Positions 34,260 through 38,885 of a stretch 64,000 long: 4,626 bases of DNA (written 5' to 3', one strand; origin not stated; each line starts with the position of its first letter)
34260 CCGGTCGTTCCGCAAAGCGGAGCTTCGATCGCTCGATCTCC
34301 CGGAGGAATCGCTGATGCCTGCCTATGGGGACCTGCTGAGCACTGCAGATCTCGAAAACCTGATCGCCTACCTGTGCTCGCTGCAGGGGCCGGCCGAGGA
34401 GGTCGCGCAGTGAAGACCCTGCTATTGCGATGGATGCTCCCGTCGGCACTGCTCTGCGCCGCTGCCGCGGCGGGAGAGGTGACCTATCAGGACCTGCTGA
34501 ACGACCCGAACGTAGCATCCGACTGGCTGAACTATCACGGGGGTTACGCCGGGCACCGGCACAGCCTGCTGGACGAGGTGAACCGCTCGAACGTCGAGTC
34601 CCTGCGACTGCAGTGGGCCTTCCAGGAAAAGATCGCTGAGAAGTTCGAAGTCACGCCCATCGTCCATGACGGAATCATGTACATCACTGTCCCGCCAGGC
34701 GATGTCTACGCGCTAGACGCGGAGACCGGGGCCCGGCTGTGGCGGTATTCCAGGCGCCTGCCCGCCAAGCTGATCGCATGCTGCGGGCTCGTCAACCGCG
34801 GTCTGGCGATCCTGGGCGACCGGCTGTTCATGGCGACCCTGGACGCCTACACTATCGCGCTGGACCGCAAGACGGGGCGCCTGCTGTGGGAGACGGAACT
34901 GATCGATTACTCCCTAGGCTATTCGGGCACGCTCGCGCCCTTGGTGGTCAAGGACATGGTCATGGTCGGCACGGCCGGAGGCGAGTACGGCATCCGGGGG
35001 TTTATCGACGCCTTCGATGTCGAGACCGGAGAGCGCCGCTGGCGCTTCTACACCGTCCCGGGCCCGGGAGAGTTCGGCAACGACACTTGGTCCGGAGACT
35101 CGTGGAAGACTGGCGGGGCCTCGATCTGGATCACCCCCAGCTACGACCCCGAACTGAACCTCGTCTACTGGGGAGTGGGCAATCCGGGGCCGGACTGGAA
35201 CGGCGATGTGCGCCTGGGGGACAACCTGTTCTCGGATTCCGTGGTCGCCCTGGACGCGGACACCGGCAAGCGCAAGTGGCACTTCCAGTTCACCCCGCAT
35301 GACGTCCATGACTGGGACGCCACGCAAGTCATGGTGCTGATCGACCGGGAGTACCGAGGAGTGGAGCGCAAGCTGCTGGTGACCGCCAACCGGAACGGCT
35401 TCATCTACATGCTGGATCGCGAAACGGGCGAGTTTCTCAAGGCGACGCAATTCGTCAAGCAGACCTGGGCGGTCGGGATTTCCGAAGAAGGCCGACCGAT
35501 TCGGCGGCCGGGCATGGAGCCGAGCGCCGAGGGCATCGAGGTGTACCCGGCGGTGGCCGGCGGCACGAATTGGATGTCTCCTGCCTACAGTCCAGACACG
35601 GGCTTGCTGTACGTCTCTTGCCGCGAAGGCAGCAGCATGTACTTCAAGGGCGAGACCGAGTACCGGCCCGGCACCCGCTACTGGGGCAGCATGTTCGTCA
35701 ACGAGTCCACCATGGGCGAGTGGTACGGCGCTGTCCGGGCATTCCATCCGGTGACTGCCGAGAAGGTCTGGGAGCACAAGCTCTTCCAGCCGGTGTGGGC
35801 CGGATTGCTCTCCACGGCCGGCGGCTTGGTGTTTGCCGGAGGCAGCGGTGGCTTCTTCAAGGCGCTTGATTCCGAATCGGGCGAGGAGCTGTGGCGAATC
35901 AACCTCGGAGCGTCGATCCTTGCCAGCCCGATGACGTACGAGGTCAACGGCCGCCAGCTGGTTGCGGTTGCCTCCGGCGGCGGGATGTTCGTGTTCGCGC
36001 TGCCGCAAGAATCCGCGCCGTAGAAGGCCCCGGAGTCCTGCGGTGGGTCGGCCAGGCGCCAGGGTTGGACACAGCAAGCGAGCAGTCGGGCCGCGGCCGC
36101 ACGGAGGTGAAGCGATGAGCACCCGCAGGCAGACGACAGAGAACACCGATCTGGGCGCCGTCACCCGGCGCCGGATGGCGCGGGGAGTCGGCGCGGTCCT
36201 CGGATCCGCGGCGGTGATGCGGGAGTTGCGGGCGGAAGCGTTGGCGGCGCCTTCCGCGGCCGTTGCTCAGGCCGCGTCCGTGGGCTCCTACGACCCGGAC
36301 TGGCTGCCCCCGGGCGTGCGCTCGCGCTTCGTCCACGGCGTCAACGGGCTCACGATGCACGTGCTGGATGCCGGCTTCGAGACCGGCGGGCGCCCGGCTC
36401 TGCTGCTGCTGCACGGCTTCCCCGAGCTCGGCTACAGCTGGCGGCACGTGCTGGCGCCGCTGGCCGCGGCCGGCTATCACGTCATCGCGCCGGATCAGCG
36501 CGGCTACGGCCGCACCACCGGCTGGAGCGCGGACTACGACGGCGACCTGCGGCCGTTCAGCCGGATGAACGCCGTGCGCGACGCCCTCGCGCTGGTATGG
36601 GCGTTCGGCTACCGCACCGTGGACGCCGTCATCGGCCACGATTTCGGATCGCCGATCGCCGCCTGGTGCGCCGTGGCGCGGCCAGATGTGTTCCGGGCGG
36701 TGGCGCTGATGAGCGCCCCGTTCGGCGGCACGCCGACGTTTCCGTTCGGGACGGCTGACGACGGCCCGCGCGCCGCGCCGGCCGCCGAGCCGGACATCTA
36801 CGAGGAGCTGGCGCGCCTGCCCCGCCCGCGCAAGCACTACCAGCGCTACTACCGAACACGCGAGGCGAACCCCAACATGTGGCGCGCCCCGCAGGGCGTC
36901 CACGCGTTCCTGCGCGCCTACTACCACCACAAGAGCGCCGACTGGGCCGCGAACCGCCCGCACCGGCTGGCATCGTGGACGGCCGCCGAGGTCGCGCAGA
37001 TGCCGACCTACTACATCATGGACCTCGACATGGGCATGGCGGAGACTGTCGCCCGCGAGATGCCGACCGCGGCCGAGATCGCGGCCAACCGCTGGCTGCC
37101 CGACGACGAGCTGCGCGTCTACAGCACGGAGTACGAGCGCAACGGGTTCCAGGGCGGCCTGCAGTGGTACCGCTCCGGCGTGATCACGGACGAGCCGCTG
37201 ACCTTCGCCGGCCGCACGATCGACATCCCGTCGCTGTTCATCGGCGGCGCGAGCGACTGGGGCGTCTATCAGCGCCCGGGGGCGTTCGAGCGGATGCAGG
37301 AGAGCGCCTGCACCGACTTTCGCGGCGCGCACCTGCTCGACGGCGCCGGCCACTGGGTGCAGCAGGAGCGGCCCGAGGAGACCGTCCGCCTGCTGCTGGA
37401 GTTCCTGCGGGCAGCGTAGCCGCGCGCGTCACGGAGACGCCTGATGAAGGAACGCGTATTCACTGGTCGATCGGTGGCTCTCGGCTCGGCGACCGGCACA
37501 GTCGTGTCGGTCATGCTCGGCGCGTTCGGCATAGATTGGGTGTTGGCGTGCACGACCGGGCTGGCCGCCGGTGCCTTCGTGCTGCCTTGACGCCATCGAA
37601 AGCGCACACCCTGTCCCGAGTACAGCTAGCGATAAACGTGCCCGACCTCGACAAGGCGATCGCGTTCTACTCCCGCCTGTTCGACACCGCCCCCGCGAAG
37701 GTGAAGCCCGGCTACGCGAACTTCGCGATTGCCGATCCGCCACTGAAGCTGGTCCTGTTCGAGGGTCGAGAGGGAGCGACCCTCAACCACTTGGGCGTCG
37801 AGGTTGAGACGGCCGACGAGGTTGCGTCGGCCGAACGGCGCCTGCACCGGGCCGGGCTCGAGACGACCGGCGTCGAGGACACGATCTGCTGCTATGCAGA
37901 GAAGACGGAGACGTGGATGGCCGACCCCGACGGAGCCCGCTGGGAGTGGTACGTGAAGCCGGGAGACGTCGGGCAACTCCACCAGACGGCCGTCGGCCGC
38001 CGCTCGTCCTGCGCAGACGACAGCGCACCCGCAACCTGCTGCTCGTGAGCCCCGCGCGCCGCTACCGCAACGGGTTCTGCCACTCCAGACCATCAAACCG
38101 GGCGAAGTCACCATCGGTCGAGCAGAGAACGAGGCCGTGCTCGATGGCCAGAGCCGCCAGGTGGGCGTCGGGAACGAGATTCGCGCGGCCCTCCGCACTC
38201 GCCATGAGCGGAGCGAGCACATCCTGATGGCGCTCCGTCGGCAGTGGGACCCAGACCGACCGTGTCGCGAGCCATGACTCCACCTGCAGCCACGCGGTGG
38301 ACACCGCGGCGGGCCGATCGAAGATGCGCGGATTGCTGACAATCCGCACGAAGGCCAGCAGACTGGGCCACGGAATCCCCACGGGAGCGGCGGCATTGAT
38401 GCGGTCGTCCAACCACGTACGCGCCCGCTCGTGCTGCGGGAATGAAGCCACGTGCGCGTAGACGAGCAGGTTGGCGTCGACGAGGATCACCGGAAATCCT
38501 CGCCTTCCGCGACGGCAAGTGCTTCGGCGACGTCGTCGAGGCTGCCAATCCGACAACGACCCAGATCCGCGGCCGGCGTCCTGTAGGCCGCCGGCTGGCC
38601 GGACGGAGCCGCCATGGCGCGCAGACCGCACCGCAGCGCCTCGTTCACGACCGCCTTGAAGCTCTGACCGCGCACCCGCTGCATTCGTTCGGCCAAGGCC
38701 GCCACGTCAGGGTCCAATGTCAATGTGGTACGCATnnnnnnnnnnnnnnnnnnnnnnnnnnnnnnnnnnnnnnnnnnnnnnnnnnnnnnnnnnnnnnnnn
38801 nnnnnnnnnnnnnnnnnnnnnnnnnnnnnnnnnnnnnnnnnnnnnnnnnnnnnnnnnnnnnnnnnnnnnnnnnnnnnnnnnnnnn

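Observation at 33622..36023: Translationally coupled dihaem cytochrome c and a second D-x-D (lanthanide-type) PQQ dehydrogenase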

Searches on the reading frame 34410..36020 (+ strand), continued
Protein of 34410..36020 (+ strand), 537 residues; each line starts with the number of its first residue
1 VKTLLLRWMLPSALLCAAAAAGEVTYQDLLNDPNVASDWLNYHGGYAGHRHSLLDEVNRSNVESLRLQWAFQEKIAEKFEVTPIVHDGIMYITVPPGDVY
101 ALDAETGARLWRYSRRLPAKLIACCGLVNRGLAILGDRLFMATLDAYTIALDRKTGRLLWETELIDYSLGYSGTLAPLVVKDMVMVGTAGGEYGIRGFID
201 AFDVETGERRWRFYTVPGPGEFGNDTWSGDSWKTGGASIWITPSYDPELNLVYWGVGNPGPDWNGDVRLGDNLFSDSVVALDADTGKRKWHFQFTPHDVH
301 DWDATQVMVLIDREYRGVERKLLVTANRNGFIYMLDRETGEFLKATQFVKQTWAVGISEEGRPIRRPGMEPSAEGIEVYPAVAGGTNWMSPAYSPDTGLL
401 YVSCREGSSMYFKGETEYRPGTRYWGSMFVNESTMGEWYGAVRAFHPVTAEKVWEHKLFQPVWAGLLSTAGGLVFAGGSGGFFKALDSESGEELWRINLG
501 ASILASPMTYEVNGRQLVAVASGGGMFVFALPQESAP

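Call 68: search_protein_families(library=ncbifam, proteins=[P0007, P0024, P0045, P0060, P0076, P0081, P0094, P0102, P0112, P0120], max_evalue=1e-100)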
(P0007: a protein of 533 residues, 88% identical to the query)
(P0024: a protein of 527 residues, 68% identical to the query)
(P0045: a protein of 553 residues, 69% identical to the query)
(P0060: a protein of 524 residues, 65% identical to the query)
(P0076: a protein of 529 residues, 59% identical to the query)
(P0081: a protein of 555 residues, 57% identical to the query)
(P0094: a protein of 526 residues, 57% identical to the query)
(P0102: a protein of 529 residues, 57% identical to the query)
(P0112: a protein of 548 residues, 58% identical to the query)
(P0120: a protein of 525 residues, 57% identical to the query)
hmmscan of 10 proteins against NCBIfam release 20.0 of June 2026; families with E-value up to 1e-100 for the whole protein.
P0007 (533 aa): 2 families
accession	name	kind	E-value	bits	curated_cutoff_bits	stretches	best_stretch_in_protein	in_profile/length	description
TIGR03075.1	PQQ_enz_alc_DH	subfamily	4.3e-177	589.9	480.05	1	22-525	4-529/530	PQQ-dependent dehydrogenase, methanol/ethanol family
TIGR04528.1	acido_non_PQQ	subfamily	1.7e-153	512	650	1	37-531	4-493/493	acido-empty-quinoprotein group A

P0024 (527 aa): 2 families
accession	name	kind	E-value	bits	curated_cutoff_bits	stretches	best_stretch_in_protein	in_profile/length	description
TIGR03075.1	PQQ_enz_alc_DH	subfamily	7.2e-178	592.5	480.05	1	17-520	4-529/530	PQQ-dependent dehydrogenase, methanol/ethanol family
TIGR04528.1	acido_non_PQQ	subfamily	1.7e-161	538.4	650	1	30-526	2-493/493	acido-empty-quinoprotein group A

P0045 (553 aa): 2 families
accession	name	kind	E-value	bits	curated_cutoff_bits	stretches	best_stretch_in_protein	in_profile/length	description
TIGR03075.1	PQQ_enz_alc_DH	subfamily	1.1e-174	582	480.05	1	41-543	5-529/530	PQQ-dependent dehydrogenase, methanol/ethanol family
TIGR04528.1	acido_non_PQQ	subfamily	9.1e-156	519.5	650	1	55-549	4-493/493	acido-empty-quinoprotein group A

P0060 (524 aa): 2 families
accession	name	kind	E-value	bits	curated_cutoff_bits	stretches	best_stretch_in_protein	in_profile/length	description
TIGR03075.1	PQQ_enz_alc_DH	subfamily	4.2e-179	596.5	480.05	1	16-517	6-529/530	PQQ-dependent dehydrogenase, methanol/ethanol family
TIGR04528.1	acido_non_PQQ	subfamily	3.2e-154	514.4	650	1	28-523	3-493/493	acido-empty-quinoprotein group A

P0076 (529 aa): 2 families
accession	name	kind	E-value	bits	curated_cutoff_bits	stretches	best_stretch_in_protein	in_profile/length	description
TIGR03075.1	PQQ_enz_alc_DH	subfamily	7.2e-179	595.8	480.05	1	18-520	3-528/530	PQQ-dependent dehydrogenase, methanol/ethanol family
TIGR04528.1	acido_non_PQQ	subfamily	3e-167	557.3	650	1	33-525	3-491/493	acido-empty-quinoprotein group A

P0081 (555 aa): 2 families
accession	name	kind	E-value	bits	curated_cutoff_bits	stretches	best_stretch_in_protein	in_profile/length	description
TIGR03075.1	PQQ_enz_alc_DH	subfamily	1.9e-175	584.5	480.05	1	44-547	3-528/530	PQQ-dependent dehydrogenase, methanol/ethanol family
TIGR04528.1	acido_non_PQQ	subfamily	1.2e-165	552.1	650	1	60-554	4-493/493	acido-empty-quinoprotein group A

P0094 (526 aa): 2 families
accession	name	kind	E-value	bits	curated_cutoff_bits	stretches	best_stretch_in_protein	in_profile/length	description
TIGR03075.1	PQQ_enz_alc_DH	subfamily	1.6e-165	551.7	480.05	1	15-517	4-528/530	PQQ-dependent dehydrogenase, methanol/ethanol family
TIGR04528.1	acido_non_PQQ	subfamily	1.3e-157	525.5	650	1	30-524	4-493/493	acido-empty-quinoprotein group A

P0102 (529 aa): 2 families
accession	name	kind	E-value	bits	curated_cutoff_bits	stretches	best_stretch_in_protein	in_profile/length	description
TIGR03075.1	PQQ_enz_alc_DH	subfamily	6.1e-173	576.2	480.05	1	18-519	3-527/530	PQQ-dependent dehydrogenase, methanol/ethanol family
TIGR04528.1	acido_non_PQQ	subfamily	1.8e-159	531.7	650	1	34-527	4-493/493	acido-empty-quinoprotein group A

P0112 (548 aa): 2 families
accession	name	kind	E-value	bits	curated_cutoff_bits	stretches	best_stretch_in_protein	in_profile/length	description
TIGR03075.1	PQQ_enz_alc_DH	subfamily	3e-167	557.5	480.05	1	42-541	7-529/530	PQQ-dependent dehydrogenase, methanol/ethanol family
TIGR04528.1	acido_non_PQQ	subfamily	1.9e-156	521.7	650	1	53-547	3-493/493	acido-empty-quinoprotein group A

P0120 (525 aa): 2 families
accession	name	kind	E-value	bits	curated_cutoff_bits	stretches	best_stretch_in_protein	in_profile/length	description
TIGR03075.1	PQQ_enz_alc_DH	subfamily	1.1e-171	572.1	480.05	1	16-517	4-528/530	PQQ-dependent dehydrogenase, methanol/ethanol family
TIGR04528.1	acido_non_PQQ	subfamily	1.1e-165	552.2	650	1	31-524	4-493/493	acido-empty-quinoprotein group A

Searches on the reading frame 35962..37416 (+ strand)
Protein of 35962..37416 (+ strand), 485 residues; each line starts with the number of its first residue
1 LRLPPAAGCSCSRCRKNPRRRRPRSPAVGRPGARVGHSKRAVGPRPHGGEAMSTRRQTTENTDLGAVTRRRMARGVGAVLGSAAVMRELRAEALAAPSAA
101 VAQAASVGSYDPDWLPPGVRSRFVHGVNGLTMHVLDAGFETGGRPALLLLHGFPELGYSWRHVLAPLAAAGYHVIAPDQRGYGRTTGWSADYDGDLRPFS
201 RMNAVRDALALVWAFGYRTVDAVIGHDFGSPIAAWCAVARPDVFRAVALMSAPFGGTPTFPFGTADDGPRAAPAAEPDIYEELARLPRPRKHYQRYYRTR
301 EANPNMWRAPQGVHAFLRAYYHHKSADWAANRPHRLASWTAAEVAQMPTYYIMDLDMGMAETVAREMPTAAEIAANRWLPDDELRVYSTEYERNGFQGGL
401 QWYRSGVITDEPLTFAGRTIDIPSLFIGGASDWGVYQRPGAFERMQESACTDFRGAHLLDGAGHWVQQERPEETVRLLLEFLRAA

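Call 6: search_protein_families(library=pfam, proteins=[window:35962-37416:+], max_evalue=0.001)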
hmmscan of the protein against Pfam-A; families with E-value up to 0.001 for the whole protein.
window:35962-37416:+ (485 aa): 4 families
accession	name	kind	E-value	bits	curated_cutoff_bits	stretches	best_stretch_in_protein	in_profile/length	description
PF00561.26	Abhydrolase_1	-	1.7e-22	80.7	25.8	1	145-435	1-213/245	alpha/beta hydrolase fold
PF12697.13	Abhydrolase_6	-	2.5e-15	58.1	26.3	1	147-476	1-216/217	Alpha/beta hydrolase family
PF12146.15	Hydrolase_4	-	6.3e-10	39.2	27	1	145-260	5-117/239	Serine aminopeptidase, S33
PF00756.26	Esterase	-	0.00064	20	22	0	221-400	117-235/251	Putative esterase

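Call 14: search_protein_families(library=ncbifam, proteins=[window:36112-37416:+], max_evalue=0.00001)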
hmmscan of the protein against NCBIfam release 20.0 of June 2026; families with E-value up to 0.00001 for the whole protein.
window:36112-37416:+ (435 aa): 9 families
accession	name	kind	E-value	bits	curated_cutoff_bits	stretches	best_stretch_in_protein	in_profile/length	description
TIGR03056.1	bchO_mg_che_rel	equivalog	3.9e-15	55.6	172.55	1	75-202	11-128/278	alpha/beta fold hydrolase BchO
NF004514.1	PRK05855.1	equivalog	7e-14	51.3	455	1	73-198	3-119/578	SDR family oxidoreductase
NF002938.0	PRK03592.1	equivalog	4.1e-13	49.3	241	1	76-202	16-129/298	haloalkane dehalogenase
NF002043.0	PRK00870.1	subfamily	2.7e-12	46.8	265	1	79-136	33-88/302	haloalkane dehalogenase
NF011457.0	PRK14875.1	equivalog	1.1e-10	41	307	1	77-202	117-231/372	acetoin dehydrogenase dihydrolipoyllysine-residue acetyltransferase subunit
NF051488.1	bifunc_PcaDC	exception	1.9e-08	33.9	390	0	94-202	12-111/375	bifunctional 3-oxoadipate enol-lactonase/4-carboxymuconolactone decarboxylase PcaDC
NF045632.1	hydroxlase_HsaD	equivalog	4.5e-07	29.1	400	0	71-201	14-136/290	4,5:9,10-diseco-3-hydroxy-5,9,17-trioxoandrosta-1(10),2-diene-4-oate hydrolase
TIGR02427.1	protocat_pcaD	equivalog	1.1e-06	28.2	255.85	0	109-201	28-111/251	3-oxoadipate enol-lactonase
NF002873.0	PRK03204.1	equivalog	5e-06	26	466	0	70-204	15-136/286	haloalkane dehalogenase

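Call 75: search_protein_families(library=pfam, proteins=[window:36115-37416:+], max_evalue=0.01)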
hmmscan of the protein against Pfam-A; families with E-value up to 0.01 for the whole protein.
window:36115-37416:+ (434 aa): 4 families
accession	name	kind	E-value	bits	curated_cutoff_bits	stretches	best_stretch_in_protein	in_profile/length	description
PF00561.26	Abhydrolase_1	-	1.3e-22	81.2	25.8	1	94-384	1-213/245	alpha/beta hydrolase fold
PF12697.13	Abhydrolase_6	-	3.6e-15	57.6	26.3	1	96-321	1-194/217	Alpha/beta hydrolase family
PF12146.15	Hydrolase_4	-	4.5e-10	39.7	27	1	94-209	5-117/239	Serine aminopeptidase, S33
PF00756.26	Esterase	-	0.0005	20.4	22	1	170-349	117-235/251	Putative esterase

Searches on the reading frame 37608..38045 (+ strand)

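Call 75: search_protein_families(library=pfam, proteins=[window:37608-38045:+], max_evalue=0.01)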
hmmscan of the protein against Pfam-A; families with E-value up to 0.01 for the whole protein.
window:37608-38045:+ (146 aa): 3 families
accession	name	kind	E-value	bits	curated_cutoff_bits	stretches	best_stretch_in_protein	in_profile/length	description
PF00903.31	Glyoxalase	-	1.6e-12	48.3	20.6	1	6-113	4-120/121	Glyoxalase/Bleomycin resistance protein/Dioxygenase superfamily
PF18029.7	Glyoxalase_6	-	0.0004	21.5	23.6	1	7-111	2-102/106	Glyoxalase-like domain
PF13669.12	Glyoxalase_4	-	0.00048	20.8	27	0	6-53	2-55/109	Glyoxalase/Bleomycin resistance protein/Dioxygenase superfamily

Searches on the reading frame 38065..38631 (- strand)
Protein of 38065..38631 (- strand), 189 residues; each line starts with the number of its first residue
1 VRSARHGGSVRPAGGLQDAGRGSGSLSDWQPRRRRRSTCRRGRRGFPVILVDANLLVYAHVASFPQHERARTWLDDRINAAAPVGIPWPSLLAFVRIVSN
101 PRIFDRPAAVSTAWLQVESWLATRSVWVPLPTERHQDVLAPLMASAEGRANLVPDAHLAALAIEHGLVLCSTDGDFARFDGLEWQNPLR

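Call 75: search_protein_families(library=pfam, proteins=[window:38065-38631:-], max_evalue=0.01)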
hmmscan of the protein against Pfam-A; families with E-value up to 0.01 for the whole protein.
window:38065-38631:- (189 aa): 1 family
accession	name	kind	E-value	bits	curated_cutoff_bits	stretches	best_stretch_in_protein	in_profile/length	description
PF01850.27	PIN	-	1.2e-08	36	23.6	1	49-181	1-119/120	PIN domain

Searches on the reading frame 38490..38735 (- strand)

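Call 75: search_protein_families(library=pfam, proteins=[window:38490-38735:-], max_evalue=0.01)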
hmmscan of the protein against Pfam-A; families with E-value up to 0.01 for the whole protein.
window:38490-38735:- (82 aa): 2 families
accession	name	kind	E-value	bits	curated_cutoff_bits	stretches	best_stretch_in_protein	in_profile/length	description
PF07704.17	PSK_trans_fac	-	0.0001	23.6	28.3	1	8-48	7-47/82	Rv0623-like transcription factor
PF09957.15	VapB_antitoxin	-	0.00034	20.9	23.4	1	1-35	1-33/47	Bacterial antitoxin of type II TA system, VapB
